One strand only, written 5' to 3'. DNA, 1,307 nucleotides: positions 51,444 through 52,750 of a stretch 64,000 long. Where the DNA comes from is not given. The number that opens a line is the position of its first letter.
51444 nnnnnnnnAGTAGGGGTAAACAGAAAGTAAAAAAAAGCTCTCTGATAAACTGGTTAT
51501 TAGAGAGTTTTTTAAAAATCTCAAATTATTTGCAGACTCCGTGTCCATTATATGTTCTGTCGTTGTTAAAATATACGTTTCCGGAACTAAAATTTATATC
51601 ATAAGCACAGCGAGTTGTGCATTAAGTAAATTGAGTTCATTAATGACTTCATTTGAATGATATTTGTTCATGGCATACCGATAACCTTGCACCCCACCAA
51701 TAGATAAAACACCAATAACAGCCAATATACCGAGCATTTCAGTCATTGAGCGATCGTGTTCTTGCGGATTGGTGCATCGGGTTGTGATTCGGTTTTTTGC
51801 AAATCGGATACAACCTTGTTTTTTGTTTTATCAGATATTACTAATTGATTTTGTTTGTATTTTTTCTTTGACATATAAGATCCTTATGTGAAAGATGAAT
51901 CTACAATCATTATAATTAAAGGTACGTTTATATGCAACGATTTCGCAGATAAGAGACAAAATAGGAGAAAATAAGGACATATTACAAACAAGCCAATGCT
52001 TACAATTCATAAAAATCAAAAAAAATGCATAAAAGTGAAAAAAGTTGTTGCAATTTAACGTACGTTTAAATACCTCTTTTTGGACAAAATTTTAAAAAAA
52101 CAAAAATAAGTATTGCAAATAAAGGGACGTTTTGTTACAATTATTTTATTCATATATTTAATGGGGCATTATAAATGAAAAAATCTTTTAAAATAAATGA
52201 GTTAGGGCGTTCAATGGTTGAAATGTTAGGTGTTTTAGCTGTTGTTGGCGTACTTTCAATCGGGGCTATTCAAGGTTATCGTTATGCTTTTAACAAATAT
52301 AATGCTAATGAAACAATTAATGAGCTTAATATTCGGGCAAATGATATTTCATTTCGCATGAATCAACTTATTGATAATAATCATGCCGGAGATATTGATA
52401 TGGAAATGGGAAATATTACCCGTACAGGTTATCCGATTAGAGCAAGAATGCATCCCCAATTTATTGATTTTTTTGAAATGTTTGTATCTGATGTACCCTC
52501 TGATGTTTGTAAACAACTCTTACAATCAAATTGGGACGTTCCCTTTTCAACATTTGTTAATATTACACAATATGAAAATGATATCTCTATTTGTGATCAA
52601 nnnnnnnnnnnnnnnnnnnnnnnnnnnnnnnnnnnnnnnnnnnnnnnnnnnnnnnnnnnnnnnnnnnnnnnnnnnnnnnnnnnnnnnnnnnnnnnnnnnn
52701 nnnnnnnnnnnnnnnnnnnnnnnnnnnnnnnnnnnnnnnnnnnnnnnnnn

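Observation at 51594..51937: Promoter-equipped but frameshifted/truncated small pilin-like ORF divergent from the 52175 gene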

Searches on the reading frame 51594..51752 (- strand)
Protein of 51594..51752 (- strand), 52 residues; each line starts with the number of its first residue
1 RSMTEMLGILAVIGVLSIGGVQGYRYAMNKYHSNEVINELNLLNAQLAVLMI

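Call 10: search_protein_families(library=pfam, proteins=[window:51594-51752:-], max_evalue=0.01)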
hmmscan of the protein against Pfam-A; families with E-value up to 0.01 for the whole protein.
window:51594-51752:- (52 aa): 0 families

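Call 57: find_homologous_proteins(query=window:51597-51746:-, max_evalue=0.00001)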
Query seq(50 aa) (50 aa): 7 proteins with E <= 0.00001 among 7 candidates.
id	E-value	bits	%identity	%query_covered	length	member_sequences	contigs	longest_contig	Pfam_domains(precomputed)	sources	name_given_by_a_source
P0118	6.5e-23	95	100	100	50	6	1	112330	-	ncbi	-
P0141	1.5e-21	91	92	100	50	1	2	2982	-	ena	-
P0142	1.0e-14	70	85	78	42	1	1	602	-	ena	-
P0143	3.1e-14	69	68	100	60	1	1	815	-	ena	-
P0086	5.0e-14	68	68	100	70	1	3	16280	-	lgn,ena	-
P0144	1.3e-13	67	86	58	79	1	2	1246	-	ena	-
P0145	7.2e-9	52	74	70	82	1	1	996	-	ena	-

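Call 81: find_encoding_contigs(protein=P0142, flank=2000, max_places=3)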
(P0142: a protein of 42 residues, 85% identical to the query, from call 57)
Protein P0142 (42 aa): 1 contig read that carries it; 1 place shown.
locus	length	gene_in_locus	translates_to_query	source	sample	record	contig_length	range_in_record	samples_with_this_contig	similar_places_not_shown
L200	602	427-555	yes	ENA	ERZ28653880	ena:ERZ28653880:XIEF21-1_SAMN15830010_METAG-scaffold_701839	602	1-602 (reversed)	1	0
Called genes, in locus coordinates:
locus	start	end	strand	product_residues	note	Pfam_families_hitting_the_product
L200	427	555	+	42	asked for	-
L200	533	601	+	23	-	?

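Call 82: find_encoding_contigs(protein=P0144, flank=2000, max_places=3)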
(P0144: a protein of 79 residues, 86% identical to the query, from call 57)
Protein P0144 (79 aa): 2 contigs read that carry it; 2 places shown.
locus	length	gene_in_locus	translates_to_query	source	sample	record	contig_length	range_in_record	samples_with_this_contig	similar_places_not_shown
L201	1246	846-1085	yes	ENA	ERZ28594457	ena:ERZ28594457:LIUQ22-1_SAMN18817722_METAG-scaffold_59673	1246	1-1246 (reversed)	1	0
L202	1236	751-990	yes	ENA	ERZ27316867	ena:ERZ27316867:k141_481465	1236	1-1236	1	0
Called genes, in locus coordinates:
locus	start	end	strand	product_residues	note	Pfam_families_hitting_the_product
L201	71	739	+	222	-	-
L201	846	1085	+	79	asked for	-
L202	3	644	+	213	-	?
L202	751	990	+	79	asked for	-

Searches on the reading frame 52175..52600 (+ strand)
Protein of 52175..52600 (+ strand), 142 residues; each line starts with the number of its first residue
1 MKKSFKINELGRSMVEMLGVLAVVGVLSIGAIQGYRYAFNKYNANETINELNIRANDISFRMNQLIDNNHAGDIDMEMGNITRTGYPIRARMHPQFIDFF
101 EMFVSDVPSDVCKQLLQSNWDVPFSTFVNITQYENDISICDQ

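Call 15: find_homologous_proteins(query=A2, max_evalue=0.001)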
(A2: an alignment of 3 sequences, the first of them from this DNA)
Query A2 (3 sequences) (142 aa, profile of the alignment): 7928 proteins with E <= 0.001 among 8000 candidates; the best 120 are listed.
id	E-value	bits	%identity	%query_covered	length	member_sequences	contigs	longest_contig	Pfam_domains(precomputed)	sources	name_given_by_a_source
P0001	7.3e-53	196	-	-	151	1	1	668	-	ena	-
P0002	1.6e-51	192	40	95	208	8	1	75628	-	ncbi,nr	ncbi:MAG: hypothetical protein E7014_03840, partial [Alphaproteobacteria bacterium]|nr:hypothetical 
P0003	2.4e-50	188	43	94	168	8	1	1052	-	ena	-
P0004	1.3e-45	173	55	63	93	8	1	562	-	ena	-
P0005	3.7e-43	165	64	96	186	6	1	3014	-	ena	-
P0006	1.4e-40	157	85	69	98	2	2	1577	-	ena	-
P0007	1.1e-39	154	44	89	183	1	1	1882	-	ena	-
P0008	2.1e-39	153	46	89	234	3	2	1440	-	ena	-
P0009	6.3e-39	151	42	80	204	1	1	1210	-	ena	-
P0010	1.0e-37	147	42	80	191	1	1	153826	-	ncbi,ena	-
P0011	2.0e-37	146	41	96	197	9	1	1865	-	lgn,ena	-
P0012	3.3e-37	146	44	76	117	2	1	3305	-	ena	-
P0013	3.4e-36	142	47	91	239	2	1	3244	-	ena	-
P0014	8.1e-36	141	41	80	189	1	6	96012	-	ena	-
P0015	2.3e-30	123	67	32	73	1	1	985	-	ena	-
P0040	1.7e-25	108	45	75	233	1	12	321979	-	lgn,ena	-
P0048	1.0e-24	105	38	95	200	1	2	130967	-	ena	-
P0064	1.1e-22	98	40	87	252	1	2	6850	PF25024.1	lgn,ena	-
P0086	1.6e-21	95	65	36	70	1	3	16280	-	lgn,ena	-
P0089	1.8e-21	95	40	96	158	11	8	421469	-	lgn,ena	-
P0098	3.5e-21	94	37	92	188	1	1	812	PF05307.17,PF08805.17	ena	-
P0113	1.1e-20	92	42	82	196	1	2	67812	-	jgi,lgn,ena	-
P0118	1.8e-20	91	63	35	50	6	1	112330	-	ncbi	-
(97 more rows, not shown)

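Call 18: find_encoding_contigs(protein=P0118, flank=3000, max_places=10)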
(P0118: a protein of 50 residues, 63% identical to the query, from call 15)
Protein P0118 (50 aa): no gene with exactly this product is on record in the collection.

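Call 19: list_cluster_members(proteins=[P0118, window:51746-51874:-])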
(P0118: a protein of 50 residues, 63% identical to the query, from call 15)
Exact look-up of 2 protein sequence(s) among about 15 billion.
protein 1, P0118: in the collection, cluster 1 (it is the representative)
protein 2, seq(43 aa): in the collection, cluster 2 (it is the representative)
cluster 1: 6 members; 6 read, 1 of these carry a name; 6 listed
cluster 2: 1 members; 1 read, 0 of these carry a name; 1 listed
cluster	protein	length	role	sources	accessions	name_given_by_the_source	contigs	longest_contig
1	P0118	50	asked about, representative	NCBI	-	-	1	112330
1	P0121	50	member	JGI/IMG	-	Tfp pilus assembly protein PilE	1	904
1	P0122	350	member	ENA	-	-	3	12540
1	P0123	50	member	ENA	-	-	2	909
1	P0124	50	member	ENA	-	-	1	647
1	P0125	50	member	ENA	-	-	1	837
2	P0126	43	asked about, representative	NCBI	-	-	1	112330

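Call 21: find_encoding_contigs(protein=P0121, flank=3000, max_places=5)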
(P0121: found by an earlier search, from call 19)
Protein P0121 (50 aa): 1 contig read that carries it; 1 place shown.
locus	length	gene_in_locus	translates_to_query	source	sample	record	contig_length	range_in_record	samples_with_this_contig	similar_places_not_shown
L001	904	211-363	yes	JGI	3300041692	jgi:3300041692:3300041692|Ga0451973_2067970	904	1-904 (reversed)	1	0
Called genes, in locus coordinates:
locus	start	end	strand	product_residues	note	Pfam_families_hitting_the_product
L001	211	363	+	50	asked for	-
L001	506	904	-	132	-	?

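Call 22: find_encoding_contigs(protein=P0123, flank=3000, max_places=5)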
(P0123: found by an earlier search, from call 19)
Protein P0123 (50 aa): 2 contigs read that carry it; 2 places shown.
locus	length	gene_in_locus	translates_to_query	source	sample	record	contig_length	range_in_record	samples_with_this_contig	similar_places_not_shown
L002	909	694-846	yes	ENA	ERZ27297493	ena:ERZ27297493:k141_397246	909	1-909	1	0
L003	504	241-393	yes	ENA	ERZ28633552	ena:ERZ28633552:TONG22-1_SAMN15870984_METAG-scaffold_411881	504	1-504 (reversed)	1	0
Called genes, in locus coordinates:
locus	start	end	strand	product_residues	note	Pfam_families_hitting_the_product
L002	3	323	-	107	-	?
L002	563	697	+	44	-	-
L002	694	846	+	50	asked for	-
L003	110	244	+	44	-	-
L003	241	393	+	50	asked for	-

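Call 23: find_encoding_contigs(protein=P0124, flank=3000, max_places=5)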
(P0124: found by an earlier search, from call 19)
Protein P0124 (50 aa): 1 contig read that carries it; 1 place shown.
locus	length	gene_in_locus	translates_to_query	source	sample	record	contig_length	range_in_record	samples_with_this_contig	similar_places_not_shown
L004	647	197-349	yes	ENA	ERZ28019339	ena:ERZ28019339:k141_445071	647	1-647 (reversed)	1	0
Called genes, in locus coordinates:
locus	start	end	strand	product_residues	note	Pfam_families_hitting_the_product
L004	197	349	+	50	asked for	-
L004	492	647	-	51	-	?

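Call 24: find_encoding_contigs(protein=P0125, flank=3000, max_places=5)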
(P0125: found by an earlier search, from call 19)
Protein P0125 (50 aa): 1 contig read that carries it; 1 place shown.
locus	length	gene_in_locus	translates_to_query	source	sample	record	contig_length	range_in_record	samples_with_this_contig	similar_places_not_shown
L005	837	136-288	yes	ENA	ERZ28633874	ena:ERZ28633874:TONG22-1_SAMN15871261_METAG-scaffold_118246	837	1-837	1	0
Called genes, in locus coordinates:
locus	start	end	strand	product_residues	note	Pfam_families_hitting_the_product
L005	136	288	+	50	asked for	-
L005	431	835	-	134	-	?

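Call 47: find_related_loci(query=A2, collection=genome_contigs, flank=2500)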
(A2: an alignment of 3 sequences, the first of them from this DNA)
Query A2 (142 aa) in genome_contigs; peptide patterns used: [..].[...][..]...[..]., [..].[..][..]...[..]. (x = any residue, [..] = any of these).
111 stretches matched a pattern; 63 encode a relative of the query (tblastn E <= 1e-3); 63 distinct loci.
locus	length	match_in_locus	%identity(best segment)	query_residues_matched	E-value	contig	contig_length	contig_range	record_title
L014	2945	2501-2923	65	2-142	2e-64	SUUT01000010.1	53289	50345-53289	MAG: Alphaproteobacteria bacterium isolate SIG53 NODE_14452_length_53289_cov_10.466894, whole genome shotgun sequence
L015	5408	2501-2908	65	6-141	4e-63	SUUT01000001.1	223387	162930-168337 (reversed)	MAG: Alphaproteobacteria bacterium isolate SIG53 NODE_761_length_223387_cov_10.889241, whole genome shotgun sequence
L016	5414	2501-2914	64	5-142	2e-61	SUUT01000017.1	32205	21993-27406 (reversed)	MAG: Alphaproteobacteria bacterium isolate SIG53 NODE_28862_length_32205_cov_10.642621, whole genome shotgun sequence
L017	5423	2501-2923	41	6-140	3e-29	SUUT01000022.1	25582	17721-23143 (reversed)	MAG: Alphaproteobacteria bacterium isolate SIG53 NODE_37985_length_25582_cov_11.565115, whole genome shotgun sequence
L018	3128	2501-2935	39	2-140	7e-28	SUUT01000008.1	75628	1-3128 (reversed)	MAG: Alphaproteobacteria bacterium isolate SIG53 NODE_8316_length_75628_cov_10.580482, whole genome shotgun sequence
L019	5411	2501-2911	58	2-142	2e-53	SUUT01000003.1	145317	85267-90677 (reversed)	MAG: Alphaproteobacteria bacterium isolate SIG53 NODE_2341_length_145317_cov_11.850885, whole genome shotgun sequence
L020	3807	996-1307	45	8-116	3e-23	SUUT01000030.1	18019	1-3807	MAG: Alphaproteobacteria bacterium isolate SIG53 NODE_56495_length_18019_cov_11.154930, whole genome shotgun sequence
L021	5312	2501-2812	45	8-116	3e-23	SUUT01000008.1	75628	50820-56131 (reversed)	MAG: Alphaproteobacteria bacterium isolate SIG53 NODE_8316_length_75628_cov_10.580482, whole genome shotgun sequence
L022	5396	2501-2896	42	8-142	7e-23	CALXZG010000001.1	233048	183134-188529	MAG: uncultured Alphaproteobacteria bacterium isolate BRZ_KG__bin33 genome assembly, contig: BRZ_KG__NODE_17_length_2330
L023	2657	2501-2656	79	6-57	2e-22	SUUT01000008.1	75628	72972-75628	MAG: Alphaproteobacteria bacterium isolate SIG53 NODE_8316_length_75628_cov_10.580482, whole genome shotgun sequence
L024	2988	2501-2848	45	9-124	5e-29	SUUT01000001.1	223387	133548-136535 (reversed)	MAG: Alphaproteobacteria bacterium isolate SIG53 NODE_761_length_223387_cov_10.889241, whole genome shotgun sequence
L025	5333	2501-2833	41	3-118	2e-21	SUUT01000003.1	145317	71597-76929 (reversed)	MAG: Alphaproteobacteria bacterium isolate SIG53 NODE_2341_length_145317_cov_11.850885, whole genome shotgun sequence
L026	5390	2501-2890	39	8-140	3e-21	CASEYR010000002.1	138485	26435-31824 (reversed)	uncultured Alphaproteobacteria bacterium isolate B5_L1_362362_idba_bin.105 genome assembly, contig: B5_L1_362362_idba_bi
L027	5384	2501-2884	38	3-131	7e-21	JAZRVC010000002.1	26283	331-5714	MAG: Alphaproteobacteria bacterium isolate T1900044954_TA20190008.MAGScoT_cleanbin_000052 SGB_3789_k141_1399533, whole g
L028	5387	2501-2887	36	3-139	9e-21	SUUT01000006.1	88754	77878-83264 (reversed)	MAG: Alphaproteobacteria bacterium isolate SIG53 NODE_6339_length_88754_cov_10.256333, whole genome shotgun sequence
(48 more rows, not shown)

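Call 59: find_encoding_contigs(protein=P0086, flank=3000, max_places=3)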
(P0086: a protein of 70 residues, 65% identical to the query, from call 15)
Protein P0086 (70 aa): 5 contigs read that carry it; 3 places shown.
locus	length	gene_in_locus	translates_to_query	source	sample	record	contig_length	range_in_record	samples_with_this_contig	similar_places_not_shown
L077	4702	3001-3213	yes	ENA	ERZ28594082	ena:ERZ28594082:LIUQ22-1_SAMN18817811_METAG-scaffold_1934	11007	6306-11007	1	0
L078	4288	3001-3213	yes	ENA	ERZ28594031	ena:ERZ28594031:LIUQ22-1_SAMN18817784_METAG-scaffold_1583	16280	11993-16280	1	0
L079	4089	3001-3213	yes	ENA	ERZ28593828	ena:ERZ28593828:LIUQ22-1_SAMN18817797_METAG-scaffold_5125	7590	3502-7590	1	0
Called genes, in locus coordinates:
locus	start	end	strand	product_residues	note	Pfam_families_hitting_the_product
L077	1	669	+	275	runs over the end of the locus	PF00181:Ribosomal_L2_N, PF03947:Ribosomal_L2_C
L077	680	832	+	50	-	-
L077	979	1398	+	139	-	PF00237:Ribosomal_L22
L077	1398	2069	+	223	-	PF07650:KH_2, PF00189:Ribosomal_S3_C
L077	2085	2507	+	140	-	PF00252:Ribosomal_L16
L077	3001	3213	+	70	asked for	-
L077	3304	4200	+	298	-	-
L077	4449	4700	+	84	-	?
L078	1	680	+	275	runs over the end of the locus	PF00181:Ribosomal_L2_N, PF03947:Ribosomal_L2_C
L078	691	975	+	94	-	PF00203:Ribosomal_S19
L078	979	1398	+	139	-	PF00237:Ribosomal_L22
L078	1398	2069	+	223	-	PF07650:KH_2, PF00189:Ribosomal_S3_C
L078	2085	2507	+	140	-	PF00252:Ribosomal_L16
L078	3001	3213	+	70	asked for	-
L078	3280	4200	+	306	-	-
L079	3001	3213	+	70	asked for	-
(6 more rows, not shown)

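Call 62: search_protein_families(library=ncbifam, proteins=[P0089, P0040, P0098, P0113, window:52175-52600:+], max_evalue=1)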
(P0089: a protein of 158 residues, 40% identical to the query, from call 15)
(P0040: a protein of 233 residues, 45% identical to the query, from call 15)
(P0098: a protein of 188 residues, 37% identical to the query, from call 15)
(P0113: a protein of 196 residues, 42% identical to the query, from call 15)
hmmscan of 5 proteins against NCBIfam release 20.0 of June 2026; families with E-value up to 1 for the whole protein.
P0089 (158 aa): 4 families
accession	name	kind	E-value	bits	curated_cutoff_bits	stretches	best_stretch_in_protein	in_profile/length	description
NF007800.0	PRK10506.1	equivalog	0.00046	20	158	1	4-84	5-87/163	prepilin peptidase-dependent protein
NF007862.0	PRK10574.1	equivalog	0.011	15.8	138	1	5-50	2-47/145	prepilin peptidase-dependent pilin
NF046020.1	HisKinCckABruc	equivalog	0.029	12.2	1000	1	2-72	43-113/868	cell cycle histidine kinase CckA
TIGR02532.1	IV_pilin_GFxxxE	domain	0.036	13.9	16.3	1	11-28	5-22/24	prepilin-type N-terminal cleavage/methylation domain-containing protein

P0040 (233 aa): 3 families
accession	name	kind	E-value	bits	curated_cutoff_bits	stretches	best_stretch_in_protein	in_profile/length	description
TIGR02532.1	IV_pilin_GFxxxE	domain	0.019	14.8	16.3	1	14-33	5-24/24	prepilin-type N-terminal cleavage/methylation domain-containing protein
NF007800.0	PRK10506.1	equivalog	0.064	13.1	158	1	6-69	4-67/163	prepilin peptidase-dependent protein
NF007862.0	PRK10574.1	equivalog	0.073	13.2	138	1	8-53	2-43/145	prepilin peptidase-dependent pilin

P0098 (188 aa): 3 families
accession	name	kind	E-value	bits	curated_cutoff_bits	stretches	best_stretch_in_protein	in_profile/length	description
NF007800.0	PRK10506.1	equivalog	0.0079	16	158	1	7-60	6-59/163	prepilin peptidase-dependent protein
NF041775.1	typeIV_PilA_Myxo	equivalog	0.011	15.7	400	1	10-74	11-75/214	type IV pilin protein PilA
NF007862.0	PRK10574.1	equivalog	0.082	13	138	1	8-51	3-46/145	prepilin peptidase-dependent pilin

P0113 (196 aa): 0 families

seq(142 aa): 0 families

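Call 63: search_protein_families(library=pfam, proteins=[P0089, P0040, P0098, P0113, P0064, P0048], max_evalue=1)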
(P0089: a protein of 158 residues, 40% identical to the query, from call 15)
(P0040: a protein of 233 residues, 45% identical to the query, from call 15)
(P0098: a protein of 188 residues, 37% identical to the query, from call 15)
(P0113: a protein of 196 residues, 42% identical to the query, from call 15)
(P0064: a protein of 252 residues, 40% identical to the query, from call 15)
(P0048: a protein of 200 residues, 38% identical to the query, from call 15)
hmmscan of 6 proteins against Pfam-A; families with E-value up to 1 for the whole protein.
P0089 (158 aa): 2 families
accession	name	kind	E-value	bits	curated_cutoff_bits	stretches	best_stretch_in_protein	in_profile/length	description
PF07963.17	N_methyl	-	0.0019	18.1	21.2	1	4-28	1-25/27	Prokaryotic N-terminal methylation motif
PF20878.2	REST_helical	-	0.0023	18.5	27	1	35-77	17-59/65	Helical region in REST corepressor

P0040 (233 aa): 1 family
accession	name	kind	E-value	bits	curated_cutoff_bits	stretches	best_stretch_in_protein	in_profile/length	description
PF07963.17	N_methyl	-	0.0062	16.5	21.2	1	9-33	3-27/27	Prokaryotic N-terminal methylation motif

P0098 (188 aa): 3 families
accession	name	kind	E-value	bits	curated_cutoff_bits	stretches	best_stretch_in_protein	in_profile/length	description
PF08805.16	PilS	-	6.9e-15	55.7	22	1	43-183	3-135/138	PilS N terminal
PF05307.16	Bundlin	-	1.8e-12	48.2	22.3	1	42-186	7-149/151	Bundlin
PF07963.17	N_methyl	-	0.08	13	21.2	1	13-30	8-25/27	Prokaryotic N-terminal methylation motif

P0113 (196 aa): 1 family
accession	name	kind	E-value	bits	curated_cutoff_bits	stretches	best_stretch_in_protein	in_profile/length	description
PF15810.10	CCDC117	-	0.019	15.7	27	1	71-114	9-52/143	Coiled-coil domain-containing protein 117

P0064 (252 aa): 9 families
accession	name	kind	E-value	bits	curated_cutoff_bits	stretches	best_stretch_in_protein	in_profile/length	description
PF25024.1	EGF_TEN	-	4.9e-06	26.8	65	1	151-249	88-191/234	Teneurin EGF domain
PF23106.1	EGF_Teneurin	-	5.7e-05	23.5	24.3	1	220-248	1-29/30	Teneurin-like EGF domain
PF22257.2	GPR128_N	-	0.0017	18.9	27.2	1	232-249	4-21/81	GPR128, N-terminal domain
PF01414.25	DSL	-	0.0051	17.5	24.2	1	176-190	4-18/46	Delta serrate ligand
PF07974.19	EGF_2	-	0.058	14.2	22.1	1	224-246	8-32/32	EGF-like domain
PF07963.17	N_methyl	-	0.065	13.3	21.2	1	13-34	4-25/27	Prokaryotic N-terminal methylation motif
PF18720.7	EGF_Tenascin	-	0.085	13.4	25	1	228-246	10-28/29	Tenascin EGF domain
PF12661.13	hEGF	-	0.26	12.2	29.3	1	231-241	11-22/22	Human growth factor-like EGF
PF21700.4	EGF_DL_JAG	-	0.75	10.3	27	1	234-247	10-23/26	Delta-like/Jagged, EGF-like domain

P0048 (200 aa): 1 family
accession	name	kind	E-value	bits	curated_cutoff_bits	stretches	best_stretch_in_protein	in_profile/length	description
PF07963.17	N_methyl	-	0.12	12.4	21.2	1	7-28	4-25/27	Prokaryotic N-terminal methylation motif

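Call 74: predict_structure(alignment_id=A4)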
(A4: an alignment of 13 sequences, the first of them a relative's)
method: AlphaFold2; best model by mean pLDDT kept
length: 158 residues; sequences in the alignment: 13
mean_pLDDT: 73.5   pTM: 0.64
mean pLDDT of the five models: 73.5, 70.7, 70.3, 69.8, 66.3
residues with pLDDT >= 90: 9; 70-90: 89; 50-70: 48; < 50: 12
segments of 3 or more residues with pLDDT < 50: 1-5, 127-129, 155-158
pLDDT, mean of each block of 10 residues (from residue 1): 49 65 71 84 88 84 76 89 76 81 87 67 55 66 83 52
secondary structure, 60 per line:
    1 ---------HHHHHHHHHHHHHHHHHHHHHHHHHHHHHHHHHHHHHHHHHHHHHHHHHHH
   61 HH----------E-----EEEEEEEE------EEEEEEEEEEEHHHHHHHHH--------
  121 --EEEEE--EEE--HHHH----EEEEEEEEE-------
elements in order: H10-62 E79-86 E93-103 H104-112 E123-127 E130-132 H135-138 E143-151

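Call 77: fold_search(model_id=the predicted structure, library=pdb)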
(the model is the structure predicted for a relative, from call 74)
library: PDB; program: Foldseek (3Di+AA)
matches with E <= 10: 348; with E <= 0.001: 0
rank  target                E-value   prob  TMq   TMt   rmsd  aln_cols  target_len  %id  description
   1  9iuf_A                8.8e-03  1.00  0.61  0.48   6.6       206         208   11  Cryo-EM structure of the type IVb pilus from enterotoxigenic Escherichia coli (released 2025-05-28)
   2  8uhf_A                9.4e-03  0.99  0.49  0.42   7.5       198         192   13  Cryo-EM of Vibrio cholerae toxin co-regulated pilus - asymmetric reconstruction (released 2023-12-06)
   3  8uhf_E                1.1e-02  0.99  0.51  0.44   7.8       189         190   16  Cryo-EM of Vibrio cholerae toxin co-regulated pilus - asymmetric reconstruction (released 2023-12-06)
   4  8uhf_H                2.0e-02  0.97  0.49  0.42   8.2       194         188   13  Cryo-EM of Vibrio cholerae toxin co-regulated pilus - asymmetric reconstruction (released 2023-12-06)
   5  8uhf_I                2.4e-02  0.97  0.46  0.40   7.6       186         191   11  Cryo-EM of Vibrio cholerae toxin co-regulated pilus - asymmetric reconstruction (released 2023-12-06)
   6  1q5f_MODEL_1_A        3.1e-02  0.80  0.32  0.33   8.3       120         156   13  NMR Structure of Type IVb pilin (PilS) from Salmonella typhi (released 2004-07-27)
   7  8uhf_D                3.9e-02  0.98  0.48  0.41   5.7       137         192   13  Cryo-EM of Vibrio cholerae toxin co-regulated pilus - asymmetric reconstruction (released 2023-12-06)
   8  8uhf_B                7.3e-02  0.93  0.52  0.43   7.2       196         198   15  Cryo-EM of Vibrio cholerae toxin co-regulated pilus - asymmetric reconstruction (released 2023-12-06)
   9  3eoi_A                3.3e-01  0.30  0.34  0.41   7.0       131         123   14  CRYSTAL STRUCTURE OF putative PROTEIN PilM from Escherichia coli B7A (released 2008-10-07)
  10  6xt9_A                3.7e-01  0.08  0.19  0.07  20.6       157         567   16  Subunits BBS 1,4,8,9,18 of the human BBSome complex (released 2020-01-29)
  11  3hrv_B                6.1e-01  0.25  0.37  0.35   7.1       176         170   16  Crystal structure of TcpA, a Type IV pilin from Vibrio cholerae El Tor biotype (released 2010-06-16)
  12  4j9u_H                6.5e-01  0.15  0.24  0.11   4.9        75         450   16  Crystal Structure of the TrkH/TrkA potassium transport complex (released 2013-04-03)
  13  8rxh_SZ               7.4e-01  0.07  0.18  0.20   7.5        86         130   13  CRYO-EM STRUCTURE OF LEISHMANIA MAJOR 80S RIBOSOME WITH A/P/E-site tRNA AND mRNA : PARENTAL STRAIN (released 2024-05-15)
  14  8f71_B                7.9e-01  0.08  0.23  0.19  14.8       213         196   13  Crystal structure of the histidine kinase domain of bacteriophytochrome RpBphP2 (released 2023-11-22)
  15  4gx0_B                8.4e-01  0.13  0.23  0.09   5.6        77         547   10  Crystal structure of the GsuK L97D mutant (released 2012-12-26)
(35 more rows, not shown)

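Call 93: search_protein_representatives(alignment_id=A2)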
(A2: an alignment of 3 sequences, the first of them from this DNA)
Query: 3 sequences, 153 profile positions. Proteins with E-value up to 0.001 (for the whole library): 5717; up to 1e-10: 3562; up to 1e-30: 48. The best 150 are listed.
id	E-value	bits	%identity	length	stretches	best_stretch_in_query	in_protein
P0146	2.6e-74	264.5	-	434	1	16-153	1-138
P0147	1.3e-73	262.2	-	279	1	1-153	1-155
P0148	1.6e-72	258.7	-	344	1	5-153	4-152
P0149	2.2e-70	251.7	-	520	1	9-153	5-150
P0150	1.0e-68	246.3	-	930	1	1-153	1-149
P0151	3.4e-59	215.4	-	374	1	3-153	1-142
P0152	6.8e-52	191.7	-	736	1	3-153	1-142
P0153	2.8e-51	189.7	-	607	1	3-153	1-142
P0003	7.5e-51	188.3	-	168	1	8-153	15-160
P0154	8.0e-48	178.5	-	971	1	8-153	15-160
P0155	9.1e-48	178.3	-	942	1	8-153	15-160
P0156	9.7e-48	178.2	-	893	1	8-153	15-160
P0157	4.3e-46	172.8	-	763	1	6-153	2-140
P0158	1.2e-45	171.3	-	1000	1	8-153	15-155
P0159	8.5e-44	165.4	-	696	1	6-153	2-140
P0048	3.2e-25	105.1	-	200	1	9-136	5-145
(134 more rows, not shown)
